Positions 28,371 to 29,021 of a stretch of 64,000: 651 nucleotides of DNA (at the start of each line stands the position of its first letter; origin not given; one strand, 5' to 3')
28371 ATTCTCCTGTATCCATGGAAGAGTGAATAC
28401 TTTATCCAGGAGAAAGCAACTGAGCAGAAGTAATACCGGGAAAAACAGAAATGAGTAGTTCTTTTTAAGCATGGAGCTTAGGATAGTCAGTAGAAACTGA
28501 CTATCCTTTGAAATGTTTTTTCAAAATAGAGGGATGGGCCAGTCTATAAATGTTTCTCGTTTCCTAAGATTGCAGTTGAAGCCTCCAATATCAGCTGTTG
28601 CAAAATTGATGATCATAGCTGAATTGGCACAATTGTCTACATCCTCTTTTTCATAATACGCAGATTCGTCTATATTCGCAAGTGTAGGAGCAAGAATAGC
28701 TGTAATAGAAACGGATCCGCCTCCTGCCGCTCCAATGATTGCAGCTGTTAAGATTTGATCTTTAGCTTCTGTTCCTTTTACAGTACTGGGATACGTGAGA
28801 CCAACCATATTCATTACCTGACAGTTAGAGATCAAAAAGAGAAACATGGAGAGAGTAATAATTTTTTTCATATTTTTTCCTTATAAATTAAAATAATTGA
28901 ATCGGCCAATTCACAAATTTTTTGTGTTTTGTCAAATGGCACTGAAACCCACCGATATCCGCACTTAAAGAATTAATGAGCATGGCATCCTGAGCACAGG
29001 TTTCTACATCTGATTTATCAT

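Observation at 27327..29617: Tandem array of three paralogous ~117-aa secreted lipoproteins in an operon with a DUF1574-like protein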

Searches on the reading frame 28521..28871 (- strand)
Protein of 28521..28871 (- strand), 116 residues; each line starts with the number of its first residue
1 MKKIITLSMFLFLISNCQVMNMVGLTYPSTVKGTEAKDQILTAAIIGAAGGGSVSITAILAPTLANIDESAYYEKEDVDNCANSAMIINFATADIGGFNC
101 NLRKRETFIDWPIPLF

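Call 4: search_protein_families(library=pfam, proteins=[window:28521-28871:-], max_evalue=1)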
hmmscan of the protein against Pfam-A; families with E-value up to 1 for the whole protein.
window:28521-28871:- (116 aa): 1 family
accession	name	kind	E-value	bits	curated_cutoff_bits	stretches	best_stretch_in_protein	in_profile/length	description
PF24930.1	DUF7750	-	0.052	13.8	27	1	18-44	9-34/65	Domain of unknown function (DUF7750)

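Call 5: search_protein_families(library=ncbifam, proteins=[window:28521-28871:-], max_evalue=1)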
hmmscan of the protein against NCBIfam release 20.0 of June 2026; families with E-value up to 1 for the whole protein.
window:28521-28871:- (116 aa): 4 families
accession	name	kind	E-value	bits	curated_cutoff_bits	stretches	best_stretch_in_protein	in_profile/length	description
TIGR04452.1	Lepto_Lipo_YY_C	subfamily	1.1e-22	80.4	28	1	9-108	2-115/116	TIGR04452 family lipoprotein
TIGR00940.1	2a6301s01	subfamily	0.018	13.3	920.45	1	18-100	682-765/793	monovalent cation:proton antiporter subunit A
NF009285.0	PRK12645.1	equivalog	0.032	12.5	1028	1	26-100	698-772/804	Na+/H+ antiporter subunit A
NF058647.1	lipo_LytA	equivalog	0.088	13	110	1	1-70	1-73/107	acidic lipoprotein LytA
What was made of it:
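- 28521..28871 (-): lipC: C-type family member, 116 aa. Lipobox LISNC. It groups weakly (about 49% bootstrap) with the single-copy genus Leptospira orthologs. TIGR04452 80.4 bits (call 5).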

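Call 9: find_homologous_proteins(query=A1, max_evalue=0.001)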
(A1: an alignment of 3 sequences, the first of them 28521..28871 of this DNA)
Query A1 (3 sequences) (116 aa, profile of the alignment): 16 proteins with E <= 0.001 among 356 candidates.
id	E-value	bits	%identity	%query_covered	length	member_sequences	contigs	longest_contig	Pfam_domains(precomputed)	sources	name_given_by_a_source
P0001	9.7e-55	202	39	93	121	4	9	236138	PF27904.1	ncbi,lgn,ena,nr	ncbi:MAG: TIGR04452 family lipoprotein [Leptospiraceae bacterium]|nr:TIGR04452 family lipoprotein [L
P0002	7.3e-54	199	50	100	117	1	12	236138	PF27904.1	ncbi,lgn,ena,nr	ncbi:MAG: TIGR04452 family lipoprotein [Leptospiraceae bacterium]|nr:TIGR04452 family lipoprotein [L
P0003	4.5e-51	190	100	95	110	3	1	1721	PF27904.1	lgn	-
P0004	5.8e-41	157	72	100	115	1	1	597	PF27904.1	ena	-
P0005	2.3e-40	155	50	88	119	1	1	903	PF27904.1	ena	-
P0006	3.2e-35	139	41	100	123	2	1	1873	PF27904.1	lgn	-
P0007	4.1e-35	138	44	100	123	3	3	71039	PF27904.1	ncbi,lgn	-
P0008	4.3e-35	138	49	100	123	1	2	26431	PF27904.1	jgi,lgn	jgi:small lipoprotein (TIGR04452 family)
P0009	3.8e-34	135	45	100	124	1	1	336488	PF27904.1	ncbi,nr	ncbi:MAG: TIGR04452 family lipoprotein [Leptospiraceae bacterium]|nr:TIGR04452 family lipoprotein [L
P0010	6.6e-34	134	41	100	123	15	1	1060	PF27904.1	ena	-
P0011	6.9e-33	131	45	100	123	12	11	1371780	PF27904.1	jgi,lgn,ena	jgi:small lipoprotein (TIGR04452 family)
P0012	1.2e-32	130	43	100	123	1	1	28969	PF27904.1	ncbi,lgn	-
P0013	5.5e-31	125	44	97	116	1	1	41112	PF27904.1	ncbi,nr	ncbi:MAG: TIGR04452 family lipoprotein [Leptospiraceae bacterium]|nr:TIGR04452 family lipoprotein [L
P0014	1.2e-29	121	44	93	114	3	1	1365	PF27904.1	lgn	-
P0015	1.5e-27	114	44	97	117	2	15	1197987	PF27904.1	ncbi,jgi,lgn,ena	jgi:small lipoprotein (TIGR04452 family)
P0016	9.1e-26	108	48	90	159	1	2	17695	PF27904.1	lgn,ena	-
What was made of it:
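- Tried and rejected: The family's Pfam entry (PF27904) is newer than that copy and appeared only through precomputed annotations (call 9).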

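Call 13: find_related_loci(query=A1, collection=genome_contigs, flank=6000)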
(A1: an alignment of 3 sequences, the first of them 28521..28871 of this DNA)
Query A1 (116 aa) in genome_contigs; peptide patterns used: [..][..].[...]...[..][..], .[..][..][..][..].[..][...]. (x = any residue, [..] = any of these).
52 stretches matched a pattern; 9 encode a relative of the query (tblastn E <= 1e-3); 9 distinct loci.
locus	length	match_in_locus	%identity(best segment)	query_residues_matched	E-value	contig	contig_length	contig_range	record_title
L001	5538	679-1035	48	1-116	1e-33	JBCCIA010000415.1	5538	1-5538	MAG: Spirochaetota bacterium isolate P01_B01_bin.8 k141_4066043_length_5538_cov_8.0000, whole genome shotgun sequence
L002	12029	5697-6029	49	2-111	1e-31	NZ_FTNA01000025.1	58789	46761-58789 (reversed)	Leptospira interrogans strain ATCC 43642, whole genome shotgun sequence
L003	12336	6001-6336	47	2-113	4e-31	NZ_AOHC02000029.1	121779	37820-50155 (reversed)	Leptospira weilii serovar Ranarum str. ICFT ctg7180000034538, whole genome shotgun sequence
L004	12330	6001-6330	47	2-111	3e-31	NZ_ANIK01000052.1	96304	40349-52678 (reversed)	Leptospira alstonii serovar Sichuan str. 79601 ctg7180000004748, whole genome shotgun sequence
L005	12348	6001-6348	45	1-113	3e-29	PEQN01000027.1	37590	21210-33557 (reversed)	MAG: Leptospira sp. isolate FW.030 FD_1000567_37590, whole genome shotgun sequence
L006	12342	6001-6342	45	1-110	4e-29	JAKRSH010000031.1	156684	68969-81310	MAG: Leptospiraceae bacterium isolate MS012 bin-012_30, whole genome shotgun sequence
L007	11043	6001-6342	43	1-110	2e-28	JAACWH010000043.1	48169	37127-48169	MAG: Leptospira sp. isolate CG_2015-01t_35_69 CG_2015-01t_curated_scaffold_271, whole genome shotgun sequence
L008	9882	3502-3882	43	1-116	4e-26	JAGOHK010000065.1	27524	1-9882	MAG: Leptospiraceae bacterium isolate Go_SlAct_bin_98 Go_SlAct_5815_length_27524_cov_9.392890, whole genome shotgun sequ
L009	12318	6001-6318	48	2-106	1e-25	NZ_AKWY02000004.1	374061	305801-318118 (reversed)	Leptospira noguchii serovar Panama str. CZ214 ctg1134732786310, whole genome shotgun sequence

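Call 15: find_encoding_contigs(protein=P0001, flank=8000, max_places=4)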
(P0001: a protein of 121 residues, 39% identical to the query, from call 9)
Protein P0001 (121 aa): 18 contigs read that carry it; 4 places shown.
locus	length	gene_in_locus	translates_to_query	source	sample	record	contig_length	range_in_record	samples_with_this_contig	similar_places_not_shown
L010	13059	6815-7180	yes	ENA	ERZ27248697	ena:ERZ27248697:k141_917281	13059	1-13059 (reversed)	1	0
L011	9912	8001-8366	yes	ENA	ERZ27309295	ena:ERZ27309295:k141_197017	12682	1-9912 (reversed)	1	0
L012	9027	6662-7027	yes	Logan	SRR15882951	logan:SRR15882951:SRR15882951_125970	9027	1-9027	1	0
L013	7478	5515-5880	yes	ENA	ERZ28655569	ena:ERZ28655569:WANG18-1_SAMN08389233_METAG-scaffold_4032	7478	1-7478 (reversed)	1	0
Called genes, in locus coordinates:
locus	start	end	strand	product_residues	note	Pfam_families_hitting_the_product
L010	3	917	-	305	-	?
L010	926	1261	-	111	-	PF01740:STAS, PF13466:STAS_2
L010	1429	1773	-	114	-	PF00543:P-II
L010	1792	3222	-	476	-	PF00909:Ammonium_transp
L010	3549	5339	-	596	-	-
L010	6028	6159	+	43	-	-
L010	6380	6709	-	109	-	PF03091:CutA1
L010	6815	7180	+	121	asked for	PF27904:Lepto_Lipo_YY_C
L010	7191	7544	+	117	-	PF27904:Lepto_Lipo_YY_C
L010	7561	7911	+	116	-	PF27904:Lepto_Lipo_YY_C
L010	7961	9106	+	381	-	PF07611:DUF1574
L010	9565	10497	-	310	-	PF00849:PseudoU_synth_2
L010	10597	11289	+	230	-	PF00691:OmpA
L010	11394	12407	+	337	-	PF03448:MgtE_N (faint), PF14842:FliG_N, PF14841:FliG_M, PF14842:FliG_N, PF01706:FliG_C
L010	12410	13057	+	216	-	?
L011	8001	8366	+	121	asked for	PF27904:Lepto_Lipo_YY_C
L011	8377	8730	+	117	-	PF27904:Lepto_Lipo_YY_C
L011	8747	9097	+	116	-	PF27904:Lepto_Lipo_YY_C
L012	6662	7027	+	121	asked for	PF27904:Lepto_Lipo_YY_C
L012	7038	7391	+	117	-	PF27904:Lepto_Lipo_YY_C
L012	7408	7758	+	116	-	PF27904:Lepto_Lipo_YY_C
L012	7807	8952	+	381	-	PF07611:DUF1574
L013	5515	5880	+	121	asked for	PF27904:Lepto_Lipo_YY_C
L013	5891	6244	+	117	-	PF27904:Lepto_Lipo_YY_C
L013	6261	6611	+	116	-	PF27904:Lepto_Lipo_YY_C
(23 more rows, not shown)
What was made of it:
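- On TIGR04452 / PF27904 Lepto_Lipo_YY_C: Precomputed PF27904 on the identical proteins (calls 9, 15).
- The same architecture appears on about 18 contigs (call 15).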

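Call 16: find_encoding_contigs(protein=P0011, flank=6000, max_places=3)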
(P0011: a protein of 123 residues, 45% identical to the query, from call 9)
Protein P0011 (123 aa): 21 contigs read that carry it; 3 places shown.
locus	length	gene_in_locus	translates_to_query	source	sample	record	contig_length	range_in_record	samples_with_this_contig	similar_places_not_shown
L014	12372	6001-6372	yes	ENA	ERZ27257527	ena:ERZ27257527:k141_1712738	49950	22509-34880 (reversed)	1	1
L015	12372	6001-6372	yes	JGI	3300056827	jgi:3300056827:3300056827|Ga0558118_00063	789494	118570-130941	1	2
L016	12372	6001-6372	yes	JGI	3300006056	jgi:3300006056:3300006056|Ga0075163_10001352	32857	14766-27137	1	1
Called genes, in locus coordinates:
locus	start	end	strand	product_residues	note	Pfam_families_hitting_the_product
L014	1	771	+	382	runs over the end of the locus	PF10509:GalKase_gal_bdg, PF00288:GHMP_kinases_N, PF08544:GHMP_kinases_C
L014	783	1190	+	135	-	PF01740:STAS, PF13466:STAS_2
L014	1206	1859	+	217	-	PF14697:Fer4_21 (faint), PF25160:LdpA_Fe-S-bd (faint), PF00037:Fer4 (weak), PF13237:Fer4_10 (weak), PF12838:Fer4_7 (weak), PF13237:Fer4_10 (weak), PF12838:Fer4_7 (weak), PF13187:Fer4_9 (weak), +3 more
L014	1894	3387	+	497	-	PF19412:DUF5982, PF01103:Omp85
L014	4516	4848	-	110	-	PF03091:CutA1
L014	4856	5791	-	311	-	PF12849:PBP_like_2, PF01547:SBP_bac_1 (weak), PF13531:SBP_bac_11 (weak), PF12727:PBP_like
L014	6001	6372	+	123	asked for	PF27904:Lepto_Lipo_YY_C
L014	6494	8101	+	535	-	PF00672:HAMP, PF07228:SpoIIE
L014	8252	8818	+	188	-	-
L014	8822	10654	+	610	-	-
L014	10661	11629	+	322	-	PF00579:tRNA-synt_1b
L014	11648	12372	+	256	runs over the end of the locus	-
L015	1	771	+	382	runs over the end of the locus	PF10509:GalKase_gal_bdg, PF00288:GHMP_kinases_N, PF08544:GHMP_kinases_C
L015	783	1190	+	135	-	PF01740:STAS, PF13466:STAS_2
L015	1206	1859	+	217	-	PF14697:Fer4_21 (faint), PF25160:LdpA_Fe-S-bd (faint), PF00037:Fer4 (weak), PF13237:Fer4_10 (weak), PF12838:Fer4_7 (weak), PF13237:Fer4_10 (weak), PF12838:Fer4_7 (weak), PF13187:Fer4_9 (weak), +3 more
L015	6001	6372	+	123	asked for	PF27904:Lepto_Lipo_YY_C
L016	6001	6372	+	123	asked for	PF27904:Lepto_Lipo_YY_C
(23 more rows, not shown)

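Call 17: find_encoding_contigs(protein=P0015, flank=6000, max_places=3)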
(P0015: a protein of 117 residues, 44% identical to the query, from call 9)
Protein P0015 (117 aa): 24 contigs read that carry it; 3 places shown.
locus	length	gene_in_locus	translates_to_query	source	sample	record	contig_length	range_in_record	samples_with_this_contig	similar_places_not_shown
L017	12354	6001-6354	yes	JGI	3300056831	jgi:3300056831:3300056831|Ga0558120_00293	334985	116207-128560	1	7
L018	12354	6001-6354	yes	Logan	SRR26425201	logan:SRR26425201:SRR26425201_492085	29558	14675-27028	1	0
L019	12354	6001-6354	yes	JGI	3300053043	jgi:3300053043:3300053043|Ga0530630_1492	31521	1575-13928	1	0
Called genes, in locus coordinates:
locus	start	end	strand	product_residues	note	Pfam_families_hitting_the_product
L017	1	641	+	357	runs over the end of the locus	PF13098:Thioredoxin_2 (faint), PF13462:Thioredoxin_4, PF01323:DSBA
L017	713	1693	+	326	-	PF00056:Ldh_1_N, PF02866:Ldh_1_C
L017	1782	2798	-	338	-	PF24894:Hexapep_GlmU (faint), PF25087:GMPPB_C, PF00132:Hexapep, PF14602:Hexapep_2 (faint), PF25084:LbH_EIF2B (weak), PF00132:Hexapep (weak), PF25087:GMPPB_C, PF00132:Hexapep (weak)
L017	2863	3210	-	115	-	PF01627:Hpt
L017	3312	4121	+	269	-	PF25084:LbH_EIF2B (faint), PF25087:GMPPB_C (weak), PF00132:Hexapep, PF13720:Acetyltransf_11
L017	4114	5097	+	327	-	PF01073:3Beta_HSD, PF01370:Epimerase, PF02719:Polysacc_synt_2, PF04321:RmlD_sub_bind, PF05368:NmrA (weak), PF13460:NAD_binding_10 (weak), PF16363:GDP_Man_Dehyd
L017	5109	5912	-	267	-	PF02557:VanY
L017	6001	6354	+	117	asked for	PF27904:Lepto_Lipo_YY_C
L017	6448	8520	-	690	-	PF17191:RecG_wedge, PF00270:DEAD, PF04851:ResIII, PF00271:Helicase_C, PF22590:Cas3-like_C_2 (weak), PF19833:RecG_dom3_C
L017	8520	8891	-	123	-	-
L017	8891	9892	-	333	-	PF12850:Metallophos_2 (faint), PF14582:Metallophos_3 (faint), PF00149:Metallophos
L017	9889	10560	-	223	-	-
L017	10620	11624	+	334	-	PF01210:NAD_Gly3P_dh_N, PF02558:ApbA, PF03446:NAD_binding_2 (faint), PF03807:F420_oxidored (weak), PF07479:NAD_Gly3P_dh_C, PF20618:GPD_NAD_C_bact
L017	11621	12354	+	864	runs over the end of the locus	-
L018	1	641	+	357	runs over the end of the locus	PF13098:Thioredoxin_2 (faint), PF13462:Thioredoxin_4, PF01323:DSBA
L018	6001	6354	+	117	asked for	PF27904:Lepto_Lipo_YY_C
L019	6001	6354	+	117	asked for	PF27904:Lepto_Lipo_YY_C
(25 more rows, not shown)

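Call 22: find_homologous_proteins(query=A2, max_evalue=0.001)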
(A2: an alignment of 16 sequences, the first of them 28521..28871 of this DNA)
Query A2 (16 sequences) (116 aa, profile of the alignment): 30 proteins with E <= 0.001 among 3049 candidates.
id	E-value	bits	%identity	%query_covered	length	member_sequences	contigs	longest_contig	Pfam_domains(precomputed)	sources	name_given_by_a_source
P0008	8.5e-55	202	49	100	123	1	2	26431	PF27904.1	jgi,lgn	jgi:small lipoprotein (TIGR04452 family)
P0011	1.7e-54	201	45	100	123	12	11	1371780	PF27904.1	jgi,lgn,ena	jgi:small lipoprotein (TIGR04452 family)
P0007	3.8e-54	200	44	100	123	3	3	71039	PF27904.1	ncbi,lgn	-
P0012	1.0e-53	198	43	100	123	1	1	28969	PF27904.1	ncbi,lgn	-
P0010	1.6e-53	198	41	100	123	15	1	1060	PF27904.1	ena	-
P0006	3.5e-53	197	41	100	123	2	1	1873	PF27904.1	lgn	-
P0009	8.8e-53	195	45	100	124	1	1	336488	PF27904.1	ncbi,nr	ncbi:MAG: TIGR04452 family lipoprotein [Leptospiraceae bacterium]|nr:TIGR04452 family lipoprotein [L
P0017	1.6e-52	195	43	94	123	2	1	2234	PF27904.1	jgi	jgi:small lipoprotein (TIGR04452 family)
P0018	1.6e-50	188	44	91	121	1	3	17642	PF27904.1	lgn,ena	-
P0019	2.4e-50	188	42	100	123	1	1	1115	PF27904.1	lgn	-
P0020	3.3e-49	184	43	100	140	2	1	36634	PF27904.1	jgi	-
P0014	1.3e-47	179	44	93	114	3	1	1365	PF27904.1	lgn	-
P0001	1.7e-44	169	39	93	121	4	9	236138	PF27904.1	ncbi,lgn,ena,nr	ncbi:MAG: TIGR04452 family lipoprotein [Leptospiraceae bacterium]|nr:TIGR04452 family lipoprotein [L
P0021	2.3e-43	165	44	100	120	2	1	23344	PF27904.1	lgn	-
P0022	2.4e-43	165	40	100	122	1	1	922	PF27904.1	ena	-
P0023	3.9e-42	161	44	100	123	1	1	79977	PF27904.1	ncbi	-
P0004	8.1e-42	160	72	100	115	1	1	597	PF27904.1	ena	-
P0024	1.2e-41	159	37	88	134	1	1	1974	PF27904.1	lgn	-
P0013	1.3e-40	156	44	97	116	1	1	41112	PF27904.1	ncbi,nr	ncbi:MAG: TIGR04452 family lipoprotein [Leptospiraceae bacterium]|nr:TIGR04452 family lipoprotein [L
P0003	2.4e-40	155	100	95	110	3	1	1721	PF27904.1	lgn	-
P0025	4.2e-40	154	42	86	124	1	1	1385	PF27904.1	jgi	jgi:small lipoprotein (TIGR04452 family)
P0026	8.3e-40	154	48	100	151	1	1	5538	PF27904.1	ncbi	ncbi:MAG: TIGR04452 family lipoprotein [Spirochaetota bacterium]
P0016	8.9e-40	153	48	90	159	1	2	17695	PF27904.1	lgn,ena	-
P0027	2.7e-33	133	40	79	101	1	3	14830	PF27904.1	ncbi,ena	-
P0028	3.1e-26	110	41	100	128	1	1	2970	PF27904.1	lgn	-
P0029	1.2e-24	105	41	100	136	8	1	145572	PF27904.1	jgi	-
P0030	5.6e-23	99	38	100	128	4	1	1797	PF27904.1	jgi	jgi:small lipoprotein (TIGR04452 family)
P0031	5.6e-21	93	40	100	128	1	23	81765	PF27904.1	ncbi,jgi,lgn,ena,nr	ncbi:MAG TPA: TIGR04452 family lipoprotein [Leptospiraceae bacterium]|nr:TIGR04452 family lipoprotei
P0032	3.1e-10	58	36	47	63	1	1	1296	PF27904.1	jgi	jgi:small lipoprotein (TIGR04452 family)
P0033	1.8e-9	56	34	81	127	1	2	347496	PF27904.1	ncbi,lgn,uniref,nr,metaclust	ncbi:hypothetical protein LEP1GSC058_1353 [Leptospira fainei serovar Hurstbridge str. BUT 6]|uniref:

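Call 25: search_solved_structures(query=A3, max_evalue=10)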
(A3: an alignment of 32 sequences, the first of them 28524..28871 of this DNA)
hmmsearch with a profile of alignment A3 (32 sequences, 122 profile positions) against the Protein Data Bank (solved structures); distinct sequences matched with E-value up to 10: 1.
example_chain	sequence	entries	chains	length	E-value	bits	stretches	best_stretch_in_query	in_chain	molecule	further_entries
9i1x_A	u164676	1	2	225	0.41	14.1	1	28-79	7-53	HTH-type transcriptional dual regulator CecR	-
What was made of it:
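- Tried and rejected: PDB sequence search with a 32-sequence profile found nothing (E 0.41 at best; call 25).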

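Call 30: predict_structure(alignment_id=A3)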
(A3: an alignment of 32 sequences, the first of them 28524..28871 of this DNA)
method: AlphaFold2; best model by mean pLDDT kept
length: 116 residues; sequences in the alignment: 32
mean_pLDDT: 67.0   pTM: 0.52
mean pLDDT of the five models: 67.0, 66.6, 66.3, 65.5, 63.5
residues with pLDDT >= 90: 0; 70-90: 51; 50-70: 57; < 50: 8
segments of 3 or more residues with pLDDT < 50: 113-116
pLDDT, mean of each block of 10 residues (from residue 1): 69 61 58 79 75 62 70 80 74 59 62 48
secondary structure, 60 per line:
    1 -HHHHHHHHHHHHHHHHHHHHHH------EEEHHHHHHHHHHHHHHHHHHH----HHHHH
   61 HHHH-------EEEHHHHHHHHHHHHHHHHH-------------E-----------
elements in order: H2-23 E30-32 H33-51 H56-64 E72-74 H75-91
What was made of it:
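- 28521..28871 (-): AF2 model pLDDT 67 (call 30).
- Helical model: pLDDT 67 (call 30).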

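Call 31: search_protein_representatives(alignment_id=A2)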
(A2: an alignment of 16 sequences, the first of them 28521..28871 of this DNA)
Query: 16 sequences, 122 profile positions. Proteins with E-value up to 0.001 (for the whole library): 84; up to 1e-10: 22; up to 1e-30: 5. The best 84 are listed.
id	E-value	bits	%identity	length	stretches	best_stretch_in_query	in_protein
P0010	5.1e-54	197.8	-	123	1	1-122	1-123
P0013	4.2e-41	156.1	-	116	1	6-122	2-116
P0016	2.8e-40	153.4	-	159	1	2-119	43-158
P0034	2.8e-37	143.7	-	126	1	1-119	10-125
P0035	2.3e-34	134.3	-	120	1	2-115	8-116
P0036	1.3e-30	122.1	-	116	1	5-122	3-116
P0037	1.2e-25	106.2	-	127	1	1-121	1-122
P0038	3.7e-22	94.9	-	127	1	1-122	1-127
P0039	5.3e-21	91.2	-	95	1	19-116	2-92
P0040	4.3e-19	85.0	-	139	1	3-122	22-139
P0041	2.4e-16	76.1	-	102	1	3-82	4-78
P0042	4.5e-16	75.3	-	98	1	1-96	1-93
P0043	1.4e-14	70.5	-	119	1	1-113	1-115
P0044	1.8e-14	70.0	-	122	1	7-116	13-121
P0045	3.2e-14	69.2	-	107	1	10-122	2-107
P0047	5.7e-12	62.0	-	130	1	5-119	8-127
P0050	2.9e-11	59.7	-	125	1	1-109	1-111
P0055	9.1e-10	54.9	-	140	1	5-119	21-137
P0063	2.4e-08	50.3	-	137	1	2-113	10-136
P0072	3.5e-07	46.5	-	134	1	7-120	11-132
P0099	8.8e-05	38.8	-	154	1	6-114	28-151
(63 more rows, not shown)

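Call 34: find_encoding_contigs(protein=P0013, flank=6000, max_places=2)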
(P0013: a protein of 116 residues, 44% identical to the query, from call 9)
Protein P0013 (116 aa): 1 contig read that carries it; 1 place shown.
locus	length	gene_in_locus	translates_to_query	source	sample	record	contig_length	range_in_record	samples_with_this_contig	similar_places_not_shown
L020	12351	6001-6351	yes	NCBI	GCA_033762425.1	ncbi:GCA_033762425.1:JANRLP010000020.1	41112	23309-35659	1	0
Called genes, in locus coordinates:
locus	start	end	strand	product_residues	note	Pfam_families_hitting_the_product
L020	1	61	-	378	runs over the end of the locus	PF05958:tRNA_U5-meth_tr, PF05175:MTS (weak), PF13847:Methyltransf_31 (weak)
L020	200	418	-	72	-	PF10049:DUF2283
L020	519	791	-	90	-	-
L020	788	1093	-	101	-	PF19647:Septknot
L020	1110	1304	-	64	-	-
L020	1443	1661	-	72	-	-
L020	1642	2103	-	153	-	-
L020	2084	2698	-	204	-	PF04233:Phage_Mu_F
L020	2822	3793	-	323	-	-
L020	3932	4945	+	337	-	PF01118:Semialdhyde_dh, PF22698:Semialdhyde_dhC_1, PF02774:Semialdhyde_dhC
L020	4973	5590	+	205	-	PF01048:PNP_UDP_1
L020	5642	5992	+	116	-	PF27904:Lepto_Lipo_YY_C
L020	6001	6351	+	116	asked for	PF27904:Lepto_Lipo_YY_C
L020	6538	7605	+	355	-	PF07611:DUF1574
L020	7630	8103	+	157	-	-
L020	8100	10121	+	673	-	PF00672:HAMP (faint), PF00015:MCPsignal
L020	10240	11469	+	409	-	PF00072:Response_reg, PF02518:HATPase_c (weak)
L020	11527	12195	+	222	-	PF08712:Nfu_N (faint)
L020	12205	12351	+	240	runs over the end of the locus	PF03009:GDPD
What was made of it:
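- Coupling to DUF1574: L020 has two family genes followed by DUF1574, with unrelated flanking genes (call 34).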
